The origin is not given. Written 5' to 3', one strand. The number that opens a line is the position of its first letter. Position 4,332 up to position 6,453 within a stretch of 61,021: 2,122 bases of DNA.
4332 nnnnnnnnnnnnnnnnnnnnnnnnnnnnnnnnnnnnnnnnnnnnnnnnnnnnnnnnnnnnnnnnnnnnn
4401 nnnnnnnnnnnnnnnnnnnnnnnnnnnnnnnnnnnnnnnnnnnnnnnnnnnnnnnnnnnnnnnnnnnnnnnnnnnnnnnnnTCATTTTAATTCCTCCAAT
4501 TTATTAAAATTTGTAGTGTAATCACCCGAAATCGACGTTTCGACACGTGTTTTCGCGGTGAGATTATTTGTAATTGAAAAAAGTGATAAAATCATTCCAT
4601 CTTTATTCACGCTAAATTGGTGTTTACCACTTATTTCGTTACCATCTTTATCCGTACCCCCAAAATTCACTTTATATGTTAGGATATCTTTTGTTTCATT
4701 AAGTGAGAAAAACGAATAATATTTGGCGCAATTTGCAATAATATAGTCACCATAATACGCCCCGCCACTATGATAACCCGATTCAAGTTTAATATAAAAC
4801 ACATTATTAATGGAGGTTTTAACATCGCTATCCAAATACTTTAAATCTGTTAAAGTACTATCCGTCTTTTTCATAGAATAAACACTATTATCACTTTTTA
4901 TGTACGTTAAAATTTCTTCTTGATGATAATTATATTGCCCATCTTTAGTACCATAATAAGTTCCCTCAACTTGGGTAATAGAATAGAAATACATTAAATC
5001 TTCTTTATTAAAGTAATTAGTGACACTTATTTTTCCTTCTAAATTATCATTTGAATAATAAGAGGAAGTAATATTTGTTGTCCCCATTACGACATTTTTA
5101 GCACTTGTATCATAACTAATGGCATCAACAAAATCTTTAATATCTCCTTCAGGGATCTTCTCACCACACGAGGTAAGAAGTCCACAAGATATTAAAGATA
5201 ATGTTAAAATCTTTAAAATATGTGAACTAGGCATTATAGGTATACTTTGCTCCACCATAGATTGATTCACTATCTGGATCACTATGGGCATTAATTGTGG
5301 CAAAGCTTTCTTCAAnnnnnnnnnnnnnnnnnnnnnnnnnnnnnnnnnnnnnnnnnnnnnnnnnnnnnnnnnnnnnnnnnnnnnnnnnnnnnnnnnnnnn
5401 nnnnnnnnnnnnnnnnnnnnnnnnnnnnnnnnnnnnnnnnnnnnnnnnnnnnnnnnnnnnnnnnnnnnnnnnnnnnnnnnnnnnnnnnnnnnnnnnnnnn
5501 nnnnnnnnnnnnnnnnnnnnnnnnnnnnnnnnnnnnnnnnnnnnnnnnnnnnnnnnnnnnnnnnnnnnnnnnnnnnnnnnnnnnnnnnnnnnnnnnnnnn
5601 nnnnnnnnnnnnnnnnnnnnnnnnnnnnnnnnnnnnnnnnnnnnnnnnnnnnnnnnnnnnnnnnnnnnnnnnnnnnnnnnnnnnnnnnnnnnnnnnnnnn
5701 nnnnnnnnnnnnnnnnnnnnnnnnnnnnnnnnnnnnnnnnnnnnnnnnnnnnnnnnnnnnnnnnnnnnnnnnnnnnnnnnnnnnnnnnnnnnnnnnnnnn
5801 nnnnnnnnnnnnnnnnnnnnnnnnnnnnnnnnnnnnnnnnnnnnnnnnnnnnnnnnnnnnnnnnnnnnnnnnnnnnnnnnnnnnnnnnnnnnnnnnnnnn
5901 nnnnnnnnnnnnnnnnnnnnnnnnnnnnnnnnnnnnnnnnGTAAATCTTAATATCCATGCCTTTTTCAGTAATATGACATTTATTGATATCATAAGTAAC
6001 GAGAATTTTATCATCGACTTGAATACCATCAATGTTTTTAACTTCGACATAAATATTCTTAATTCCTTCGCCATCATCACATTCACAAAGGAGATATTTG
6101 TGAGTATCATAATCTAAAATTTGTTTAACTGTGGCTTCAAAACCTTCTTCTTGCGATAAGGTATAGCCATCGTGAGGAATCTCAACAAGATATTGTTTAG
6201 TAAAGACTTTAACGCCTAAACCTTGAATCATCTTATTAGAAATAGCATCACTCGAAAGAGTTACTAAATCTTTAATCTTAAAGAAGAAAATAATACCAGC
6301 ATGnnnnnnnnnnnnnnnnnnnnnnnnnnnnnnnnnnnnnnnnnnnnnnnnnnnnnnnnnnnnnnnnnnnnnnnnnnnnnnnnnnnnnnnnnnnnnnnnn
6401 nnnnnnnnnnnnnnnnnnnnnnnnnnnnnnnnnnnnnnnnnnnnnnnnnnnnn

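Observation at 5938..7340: MsmK ATPase more than twice normal length: extra TOBE-like domains plus a coiled-coil insert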

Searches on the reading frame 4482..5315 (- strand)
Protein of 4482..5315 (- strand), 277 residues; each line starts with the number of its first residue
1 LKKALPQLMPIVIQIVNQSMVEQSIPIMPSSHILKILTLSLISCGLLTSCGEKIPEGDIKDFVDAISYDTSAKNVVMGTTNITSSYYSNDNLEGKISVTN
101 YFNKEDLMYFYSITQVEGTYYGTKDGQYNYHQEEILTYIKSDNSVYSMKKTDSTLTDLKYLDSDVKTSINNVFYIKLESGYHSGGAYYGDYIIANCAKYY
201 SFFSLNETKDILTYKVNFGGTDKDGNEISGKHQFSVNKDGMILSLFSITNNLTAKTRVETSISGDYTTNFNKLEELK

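Call 18: search_protein_families(library=pfam, proteins=[window:4482-5315:-], max_evalue=0.001)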
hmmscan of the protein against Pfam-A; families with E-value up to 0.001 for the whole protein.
window:4482-5315:- (277 aa): 0 families

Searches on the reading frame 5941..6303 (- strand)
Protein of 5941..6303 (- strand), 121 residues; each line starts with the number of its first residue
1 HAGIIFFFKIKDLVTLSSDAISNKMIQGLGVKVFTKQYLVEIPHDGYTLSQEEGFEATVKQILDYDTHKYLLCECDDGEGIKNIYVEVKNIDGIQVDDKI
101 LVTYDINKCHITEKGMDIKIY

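Call 68: search_protein_families(library=pfam, proteins=[window:5941-6303:-], max_evalue=10)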
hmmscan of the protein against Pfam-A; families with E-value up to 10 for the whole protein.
window:5941-6303:- (121 aa): 0 families
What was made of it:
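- Closest known: TOBE / di-TOBE regulatory modules. Different: The Pfam TOBE models do not recognise U2 or U3 (call 68).
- Pfam TOBE models do not detect U2 or U3 (call 68).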
